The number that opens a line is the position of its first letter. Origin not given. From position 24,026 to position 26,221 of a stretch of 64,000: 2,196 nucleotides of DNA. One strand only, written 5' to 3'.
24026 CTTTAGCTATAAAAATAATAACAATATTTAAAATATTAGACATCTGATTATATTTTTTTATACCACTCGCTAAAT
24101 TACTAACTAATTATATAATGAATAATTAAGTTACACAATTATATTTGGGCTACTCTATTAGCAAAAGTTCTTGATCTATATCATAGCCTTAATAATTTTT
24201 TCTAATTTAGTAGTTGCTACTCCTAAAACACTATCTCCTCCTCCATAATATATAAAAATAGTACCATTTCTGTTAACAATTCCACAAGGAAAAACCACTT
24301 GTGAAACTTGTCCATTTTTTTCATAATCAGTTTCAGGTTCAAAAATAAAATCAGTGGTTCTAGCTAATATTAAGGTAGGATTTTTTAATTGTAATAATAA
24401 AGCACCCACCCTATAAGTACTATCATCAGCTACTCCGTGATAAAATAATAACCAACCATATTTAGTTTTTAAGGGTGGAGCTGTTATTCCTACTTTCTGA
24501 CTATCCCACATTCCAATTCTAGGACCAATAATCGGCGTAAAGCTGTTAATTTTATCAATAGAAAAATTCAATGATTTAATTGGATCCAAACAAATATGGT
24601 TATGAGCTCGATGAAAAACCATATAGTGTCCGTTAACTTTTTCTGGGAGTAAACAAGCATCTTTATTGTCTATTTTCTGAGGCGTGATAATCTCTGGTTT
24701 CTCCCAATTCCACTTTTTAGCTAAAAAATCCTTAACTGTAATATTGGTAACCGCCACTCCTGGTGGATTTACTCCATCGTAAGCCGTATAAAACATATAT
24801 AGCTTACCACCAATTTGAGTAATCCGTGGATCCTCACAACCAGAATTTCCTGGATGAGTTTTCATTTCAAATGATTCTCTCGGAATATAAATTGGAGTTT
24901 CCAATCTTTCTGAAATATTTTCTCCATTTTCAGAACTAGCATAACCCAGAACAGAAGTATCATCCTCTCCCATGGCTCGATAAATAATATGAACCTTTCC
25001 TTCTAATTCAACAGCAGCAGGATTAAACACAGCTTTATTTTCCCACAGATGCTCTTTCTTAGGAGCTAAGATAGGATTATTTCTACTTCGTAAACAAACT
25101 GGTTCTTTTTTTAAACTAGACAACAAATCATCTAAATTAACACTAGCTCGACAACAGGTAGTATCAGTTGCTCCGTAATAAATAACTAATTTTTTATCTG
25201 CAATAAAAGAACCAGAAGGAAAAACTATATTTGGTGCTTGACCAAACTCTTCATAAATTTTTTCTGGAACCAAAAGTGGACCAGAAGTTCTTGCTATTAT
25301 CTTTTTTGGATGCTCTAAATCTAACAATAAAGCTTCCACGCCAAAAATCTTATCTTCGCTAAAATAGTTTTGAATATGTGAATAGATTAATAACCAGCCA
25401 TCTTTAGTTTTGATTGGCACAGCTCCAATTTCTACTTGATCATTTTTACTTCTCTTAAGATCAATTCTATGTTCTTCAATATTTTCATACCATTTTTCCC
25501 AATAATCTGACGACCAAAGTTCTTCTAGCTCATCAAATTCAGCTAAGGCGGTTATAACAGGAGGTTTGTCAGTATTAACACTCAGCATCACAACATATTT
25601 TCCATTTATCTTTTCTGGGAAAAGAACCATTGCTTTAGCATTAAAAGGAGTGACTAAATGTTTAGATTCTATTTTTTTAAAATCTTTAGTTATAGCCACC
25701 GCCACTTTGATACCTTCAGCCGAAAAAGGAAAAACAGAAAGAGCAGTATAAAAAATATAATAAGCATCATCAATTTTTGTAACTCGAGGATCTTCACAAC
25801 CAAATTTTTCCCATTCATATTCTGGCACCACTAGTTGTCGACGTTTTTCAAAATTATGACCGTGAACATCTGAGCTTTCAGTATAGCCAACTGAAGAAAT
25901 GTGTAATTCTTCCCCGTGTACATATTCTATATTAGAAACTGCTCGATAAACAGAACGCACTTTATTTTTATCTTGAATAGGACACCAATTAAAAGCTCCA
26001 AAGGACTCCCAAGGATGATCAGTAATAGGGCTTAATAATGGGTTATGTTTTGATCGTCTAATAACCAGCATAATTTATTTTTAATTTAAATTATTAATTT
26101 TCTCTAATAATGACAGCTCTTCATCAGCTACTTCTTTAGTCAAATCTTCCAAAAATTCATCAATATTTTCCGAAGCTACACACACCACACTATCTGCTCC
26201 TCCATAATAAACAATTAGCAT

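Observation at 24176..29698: Mannoside-utilisation locus: two ~600-aa double-module GH130 proteins, a PMI-type cupin and a divergent MFS transporter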

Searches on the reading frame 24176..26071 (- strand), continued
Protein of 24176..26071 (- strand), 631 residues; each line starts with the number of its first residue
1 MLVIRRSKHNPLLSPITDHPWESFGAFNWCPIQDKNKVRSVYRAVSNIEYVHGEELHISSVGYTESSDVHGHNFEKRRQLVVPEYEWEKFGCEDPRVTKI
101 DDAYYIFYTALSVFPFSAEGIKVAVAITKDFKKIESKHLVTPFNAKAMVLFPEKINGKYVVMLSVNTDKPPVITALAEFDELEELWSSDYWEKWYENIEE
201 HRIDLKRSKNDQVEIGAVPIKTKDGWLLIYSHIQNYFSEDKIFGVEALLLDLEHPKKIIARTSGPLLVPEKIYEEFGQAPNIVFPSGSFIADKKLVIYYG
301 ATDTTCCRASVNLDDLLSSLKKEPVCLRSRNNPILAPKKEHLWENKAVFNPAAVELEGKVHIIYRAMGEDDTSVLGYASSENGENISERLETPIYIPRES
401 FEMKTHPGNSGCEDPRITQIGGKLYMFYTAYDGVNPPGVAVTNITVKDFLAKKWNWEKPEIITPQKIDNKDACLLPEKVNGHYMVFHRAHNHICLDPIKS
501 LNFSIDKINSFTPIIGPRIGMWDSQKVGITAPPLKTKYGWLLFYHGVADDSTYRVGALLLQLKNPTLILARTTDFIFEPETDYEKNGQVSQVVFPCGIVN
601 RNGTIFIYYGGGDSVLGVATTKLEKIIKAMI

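Call 26: find_encoding_contigs(protein=P0084, flank=8000, max_places=1)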
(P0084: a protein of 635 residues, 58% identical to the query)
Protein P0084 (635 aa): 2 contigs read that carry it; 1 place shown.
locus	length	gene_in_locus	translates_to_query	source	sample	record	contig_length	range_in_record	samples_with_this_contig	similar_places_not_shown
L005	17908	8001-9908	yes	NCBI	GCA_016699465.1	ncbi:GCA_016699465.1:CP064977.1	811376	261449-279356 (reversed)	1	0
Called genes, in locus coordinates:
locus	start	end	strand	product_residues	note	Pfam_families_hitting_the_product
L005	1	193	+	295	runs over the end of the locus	-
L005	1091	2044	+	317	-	PF01207:Dus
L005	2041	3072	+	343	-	PF05496:RuvB_N (weak), PF06068:TIP49 (faint), PF13177:DNA_pol3_delta2 (weak), PF13604:AAA_30 (faint), PF00004:AAA, PF13401:AAA_22 (faint), PF13177:DNA_pol3_delta2, PF12169:DNA_pol3_gamma3 (weak)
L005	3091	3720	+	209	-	PF13023:HD_3, PF12917:YfbR-like, PF01966:HD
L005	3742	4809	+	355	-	PF01180:DHO_dh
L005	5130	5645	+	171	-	PF04229:GrpB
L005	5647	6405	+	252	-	PF08282:Hydrolase_3, PF03332:PMM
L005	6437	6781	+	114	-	PF01050:MannoseP_isomer, PF07883:Cupin_2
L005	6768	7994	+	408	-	PF04041:Glyco_hydro_130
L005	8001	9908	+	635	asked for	PF04041:Glyco_hydro_130, PF04616:Glyco_hydro_43 (faint), PF04041:Glyco_hydro_130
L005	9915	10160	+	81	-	PF01541:GIY-YIG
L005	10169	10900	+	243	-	-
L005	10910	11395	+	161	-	-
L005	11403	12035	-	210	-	-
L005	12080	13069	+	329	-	PF00188:CAP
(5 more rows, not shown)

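Call 27: find_encoding_contigs(protein=P0096, flank=8000, max_places=1)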
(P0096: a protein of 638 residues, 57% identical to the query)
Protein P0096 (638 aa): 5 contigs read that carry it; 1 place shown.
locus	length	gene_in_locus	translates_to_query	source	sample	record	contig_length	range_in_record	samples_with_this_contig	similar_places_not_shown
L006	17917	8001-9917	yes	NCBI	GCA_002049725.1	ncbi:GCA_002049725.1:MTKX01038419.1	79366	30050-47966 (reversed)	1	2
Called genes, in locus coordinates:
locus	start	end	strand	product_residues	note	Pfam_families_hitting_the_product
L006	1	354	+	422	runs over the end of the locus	PF02321:OEP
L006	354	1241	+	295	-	PF25917:BSH_RND, PF25973:BSH_CzcB (faint), PF25954:Beta-barrel_RND_2, PF25990:Beta-barrel_YknX (weak), PF25989:YknX_C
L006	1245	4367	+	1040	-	PF00873:ACR_tran, PF03176:MMPL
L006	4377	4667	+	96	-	PF00543:P-II (weak)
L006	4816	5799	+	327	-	PF01435:Peptidase_M48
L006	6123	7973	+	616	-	PF04041:Glyco_hydro_130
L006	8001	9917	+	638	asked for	PF04041:Glyco_hydro_130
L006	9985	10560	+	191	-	-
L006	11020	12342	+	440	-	-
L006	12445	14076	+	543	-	PF02366:PMT, PF13231:PMT_2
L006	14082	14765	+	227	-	PF00535:Glycos_transf_2, PF10111:Glyco_tranf_2_2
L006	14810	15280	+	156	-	PF03449:GreA_GreB_N, PF01272:GreA_GreB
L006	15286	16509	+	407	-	PF01136:Peptidase_U32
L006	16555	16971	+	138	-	PF02082:Rrf2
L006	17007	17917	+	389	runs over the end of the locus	PF00266:Aminotran_5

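Call 28: find_encoding_contigs(protein=P0013, flank=8000, max_places=1)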
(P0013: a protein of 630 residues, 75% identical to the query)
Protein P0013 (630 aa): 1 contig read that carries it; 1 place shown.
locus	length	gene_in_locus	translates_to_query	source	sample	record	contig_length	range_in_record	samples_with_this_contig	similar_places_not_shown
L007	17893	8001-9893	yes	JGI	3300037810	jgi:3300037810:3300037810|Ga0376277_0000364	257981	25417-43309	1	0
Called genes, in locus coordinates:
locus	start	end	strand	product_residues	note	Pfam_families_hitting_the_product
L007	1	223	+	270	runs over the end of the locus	-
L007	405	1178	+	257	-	PF23023:Anti-Pycsar_Apyc1 (weak), PF00753:Lactamase_B (weak), PF13483:Lactamase_B_3 (weak), PF12706:Lactamase_B_2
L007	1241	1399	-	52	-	-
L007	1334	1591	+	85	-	-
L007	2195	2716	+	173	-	PF06414:Zeta_toxin, PF13238:AAA_18, PF13671:AAA_33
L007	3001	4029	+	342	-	PF02661:Fic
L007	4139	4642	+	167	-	PF13671:AAA_33 (weak)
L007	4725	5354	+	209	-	PF00702:Hydrolase, PF13419:HAD_2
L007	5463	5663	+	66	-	-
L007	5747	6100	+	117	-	PF01050:MannoseP_isomer, PF07883:Cupin_2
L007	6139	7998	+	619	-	PF04041:Glyco_hydro_130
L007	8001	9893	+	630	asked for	PF04041:Glyco_hydro_130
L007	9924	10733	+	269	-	-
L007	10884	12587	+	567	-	PF00005:ABC_tran, PF00006:ATP-synt_ab (faint), PF02463:SMC_N (faint), PF03193:RsgA_GTPase (faint), PF13476:AAA_23 (faint), PF13555:AAA_29 (faint), PF00005:ABC_tran, PF13304:AAA_21 (weak), +1 more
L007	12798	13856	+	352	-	PF01479:S4, PF00849:PseudoU_synth_2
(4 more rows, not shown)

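Call 54: predict_structure(alignment_id=A1)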
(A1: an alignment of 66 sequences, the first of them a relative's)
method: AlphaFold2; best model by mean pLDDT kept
length: 631 residues; sequences in the alignment: 66
mean_pLDDT: 95.0   pTM: 0.90
mean pLDDT of the five models: 95.0, 94.5, 94.2, 94.1, 93.7
residues with pLDDT >= 90: 590; 70-90: 40; 50-70: 1; < 50: 0
segments of 3 or more residues with pLDDT < 50: none
pLDDT, mean of each block of 10 residues (from residue 1): 94 93 95 89 95 92 88 89 96 96 97 93 97 97 95 98 88 94 96 95 93 93 97 91 96 97 94 94 94 94 96 96 95 96 96 96 97 97 96 97 91 96 97 94 98 97 94 95 96 96 93 95 96 96 96 97 96 96 96 95 97 97 95 91
secondary structure, 60 per line:
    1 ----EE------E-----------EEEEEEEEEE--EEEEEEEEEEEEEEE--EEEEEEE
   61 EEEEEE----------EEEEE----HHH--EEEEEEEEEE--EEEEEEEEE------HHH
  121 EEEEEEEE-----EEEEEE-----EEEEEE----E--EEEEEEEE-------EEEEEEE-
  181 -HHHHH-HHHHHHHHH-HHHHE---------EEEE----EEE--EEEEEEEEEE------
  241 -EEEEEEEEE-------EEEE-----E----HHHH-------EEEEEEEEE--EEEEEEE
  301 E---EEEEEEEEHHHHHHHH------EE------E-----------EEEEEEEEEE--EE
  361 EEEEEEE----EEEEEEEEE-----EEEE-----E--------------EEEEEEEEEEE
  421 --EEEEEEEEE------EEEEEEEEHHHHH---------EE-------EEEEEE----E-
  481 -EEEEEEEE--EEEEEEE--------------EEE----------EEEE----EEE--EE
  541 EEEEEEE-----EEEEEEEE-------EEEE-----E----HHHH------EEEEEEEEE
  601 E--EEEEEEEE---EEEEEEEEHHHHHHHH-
elements in order: E25-34 E37-51 E54-66 E77-81 E91-100 E103-111 E121-128 E134-139 E145-150 E158-165 E173-179 H182-186 H188-196 H198-201 E212-215 E220-222 E225-234 E242-250 E258-261 H272-275 E283-291 E294-301 E305-312 H313-320 E347-356 E359-367 E372-380 E386-389 E410-420 E423-431 E438-445 H446-450 E469-474 E482-489 E492-498 E513-515 E526-529 E534-536 E539-547 E553-560 E568-571 H582-585 E592-601 E604-611 E615-622 H623-630

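Call 59: find_related_loci(query=A1, collection=genome_contigs, flank=10000)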
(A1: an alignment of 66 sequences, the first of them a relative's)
Query A1 (631 aa) in genome_contigs; peptide patterns used: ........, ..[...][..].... (x = any residue, [..] = any of these).
600 stretches matched a pattern (row limit reached: there are more); 532 encode a relative of the query (tblastn E <= 1e-3); the best 80 are kept; 80 distinct loci.
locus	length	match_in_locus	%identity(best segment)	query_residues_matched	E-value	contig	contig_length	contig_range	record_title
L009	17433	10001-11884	75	1-630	0e+0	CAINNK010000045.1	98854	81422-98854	uncultured bacterium isolate AM_bin-0953 genome assembly, contig: bin-0953:45/46, whole genome shotgun sequence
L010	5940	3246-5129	75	1-630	0e+0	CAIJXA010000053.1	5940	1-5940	uncultured bacterium isolate Kiruna_bin-03293 genome assembly, contig: bin-03293:053/137, whole genome shotgun sequence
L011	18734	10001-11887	75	1-630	0e+0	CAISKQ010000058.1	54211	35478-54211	uncultured bacterium isolate LJ_bin-4100 genome assembly, contig: bin-4100:58/67, whole genome shotgun sequence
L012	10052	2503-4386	74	1-630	0e+0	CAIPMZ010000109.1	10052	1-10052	uncultured bacterium isolate Ja1_bin-0683 genome assembly, contig: bin-0683:109/145, whole genome shotgun sequence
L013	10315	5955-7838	73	1-630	0e+0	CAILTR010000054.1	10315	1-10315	uncultured bacterium isolate Kiruna_bin-03023 genome assembly, contig: bin-03023:054/120, whole genome shotgun sequence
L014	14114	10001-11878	60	1-620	0e+0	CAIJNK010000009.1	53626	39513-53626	uncultured bacterium isolate AlinenLipids_bin-6017 genome assembly, contig: bin-6017:09/22, whole genome shotgun sequenc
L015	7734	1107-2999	57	1-623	0e+0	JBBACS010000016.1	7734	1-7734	MAG: Candidatus Paceibacterota bacterium isolate SO_2017_LW1_54 NODE_9239_length_7734_cov_1.742211_LW64-88_2017, whole g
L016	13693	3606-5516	57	1-630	0e+0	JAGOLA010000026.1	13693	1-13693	MAG: Candidatus Omnitrophota bacterium isolate Go_SlDig_bin_159 Go_SlDig_13222_length_13693_cov_3.918178, whole genome s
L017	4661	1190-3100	55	1-630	0e+0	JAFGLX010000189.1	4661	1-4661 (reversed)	MAG: Candidatus Omnitrophota bacterium isolate Zod_Metabat.422 k87_15038713, whole genome shotgun sequence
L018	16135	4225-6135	56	1-630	0e+0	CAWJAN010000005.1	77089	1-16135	MAG: uncultured bacterium isolate MFD06435.bin.1.80 genome assembly, contig: contig_132754, whole genome shotgun sequenc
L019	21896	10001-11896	56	1-631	0e+0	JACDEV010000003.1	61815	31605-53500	MAG: Patescibacteria group bacterium isolate MGR_bin369 SD2903_NODE_24_length_61815_cov_1.408572, whole genome shotgun s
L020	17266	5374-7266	56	1-630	0e+0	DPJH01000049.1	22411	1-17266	MAG TPA_asm: Candidatus Moraniibacteriota bacterium isolate UBA8518 contig_307346, whole genome shotgun sequence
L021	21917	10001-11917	56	1-631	0e+0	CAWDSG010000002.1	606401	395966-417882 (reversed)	MAG: uncultured bacterium isolate MFD03726.bin.1.60 genome assembly, contig: contig_80216, whole genome shotgun sequence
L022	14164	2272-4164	56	1-630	0e+0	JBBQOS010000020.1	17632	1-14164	MAG: Candidatus Moraniibacteriota bacterium isolate Co_metawrap_171 Cmw_171_k141_25673496_length_17632_cov_16.9247, whol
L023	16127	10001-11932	57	1-631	0e+0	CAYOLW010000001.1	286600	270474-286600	MAG TPA_asm: uncultured Candidatus Saccharibacteria bacterium isolate SRP286056_co2_557 genome assembly, contig: NODE_20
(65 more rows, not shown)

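Call 67: fold_search(model_id=the predicted structure, library=pdb)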
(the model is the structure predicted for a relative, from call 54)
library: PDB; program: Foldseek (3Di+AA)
matches with E <= 10: 1064; with E <= 0.001: 511
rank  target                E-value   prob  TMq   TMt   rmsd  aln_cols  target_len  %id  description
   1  9gph_A                1.0e-28  1.00  0.44  0.90   1.8       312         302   37  Teth514_1788 1,2-beta-oligomannan phosphorylase in complex with mannose (-1) and phosphate (released 2025-09-17)
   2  9gph_B                3.2e-28  1.00  0.44  0.92   1.8       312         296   37  Teth514_1788 1,2-beta-oligomannan phosphorylase in complex with mannose (-1) and phosphate (released 2025-09-17)
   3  9fj8_A                4.6e-28  1.00  0.44  0.91   1.8       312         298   37  Teth514_1788 1,2-beta-oligomannan phosphorylase in complex with mannotetraose (released 2025-06-11)
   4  9fj8_B                5.6e-28  1.00  0.44  0.91   1.9       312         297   37  Teth514_1788 1,2-beta-oligomannan phosphorylase in complex with mannotetraose (released 2025-06-11)
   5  7fir_C                9.5e-28  1.00  0.43  0.88   2.6       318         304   38  The crystal structure of beta-1,2-mannobiose phosphorylase in complex with 1,4-mannobiose (released 2022-01-05)
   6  7fip_A                4.4e-27  1.00  0.43  0.88   2.8       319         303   38  The native structure of beta-1,2-mannobiose phosphorylase from Thermoanaerobacter sp. (released 2022-01-05)
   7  7fip_B                5.0e-27  1.00  0.43  0.89   2.8       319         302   38  The native structure of beta-1,2-mannobiose phosphorylase from Thermoanaerobacter sp. (released 2022-01-05)
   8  7fip_D                7.0e-27  1.00  0.43  0.88   2.8       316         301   38  The native structure of beta-1,2-mannobiose phosphorylase from Thermoanaerobacter sp. (released 2022-01-05)
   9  5b0q_A                2.5e-21  1.00  0.42  0.73   3.6       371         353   26  beta-1,2-Mannobiose phosphorylase from Listeria innocua - mannose complex (released 2015-12-02)
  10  4onz                  6.5e-21  1.00  0.42  0.76   3.5       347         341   28  Crystal structure of a putative glycoside hydrolase (BACOVA_02161) from Bacteroides ovatus ATCC 8483 at 1.85 A resolutio (released 2014-02-26)
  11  5b0p_A                7.2e-21  1.00  0.41  0.72   4.0       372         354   26  Beta-1,2-Mannobiose phosphorylase from Listeria innocua - glycerol complex (released 2015-12-02)
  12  5a7v_A                1.8e-20  1.00  0.42  0.70   3.0       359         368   25  The GH130 family of mannoside phosphorylases contains glycoside hydrolases that target beta-1,2 mannosidic linkages in (released 2015-08-26)
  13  9erg_B                1.9e-20  1.00  0.41  0.74   4.0       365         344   25  Uhgb_MS mannoside synthase from an unknown human gut bacterium in complex with Mannose-1-Phosphate (released 2025-10-08)
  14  5b0p_B                2.0e-20  1.00  0.41  0.72   3.7       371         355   26  Beta-1,2-Mannobiose phosphorylase from Listeria innocua - glycerol complex (released 2015-12-02)
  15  3qc2_B                2.3e-20  1.00  0.41  0.72   3.0       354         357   26  Crystal structure of a glycosyl hydrolase (BACOVA_03624) from Bacteroides ovatus at 2.30 A resolution (released 2011-02-09)
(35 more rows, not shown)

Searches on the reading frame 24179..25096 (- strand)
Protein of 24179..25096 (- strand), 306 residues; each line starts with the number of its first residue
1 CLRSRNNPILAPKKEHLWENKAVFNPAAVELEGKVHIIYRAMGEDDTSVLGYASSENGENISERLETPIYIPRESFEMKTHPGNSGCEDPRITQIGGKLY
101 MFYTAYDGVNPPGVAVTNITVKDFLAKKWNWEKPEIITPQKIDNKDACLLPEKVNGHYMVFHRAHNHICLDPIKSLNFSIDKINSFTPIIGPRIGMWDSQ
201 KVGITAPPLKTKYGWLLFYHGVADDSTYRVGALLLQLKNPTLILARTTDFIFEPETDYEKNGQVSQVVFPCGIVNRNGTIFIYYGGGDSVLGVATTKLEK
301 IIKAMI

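Call 6: search_protein_families(library=pfam, proteins=[window:24179-25096:-], max_evalue=1)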
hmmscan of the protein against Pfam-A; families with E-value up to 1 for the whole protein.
seq(306 aa): 1 family
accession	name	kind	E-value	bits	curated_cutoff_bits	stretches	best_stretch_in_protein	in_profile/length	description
PF04041.19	Glyco_hydro_130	-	1.6e-58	198.6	26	1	19-305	31-318/320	beta-1,4-mannooligosaccharide phosphorylase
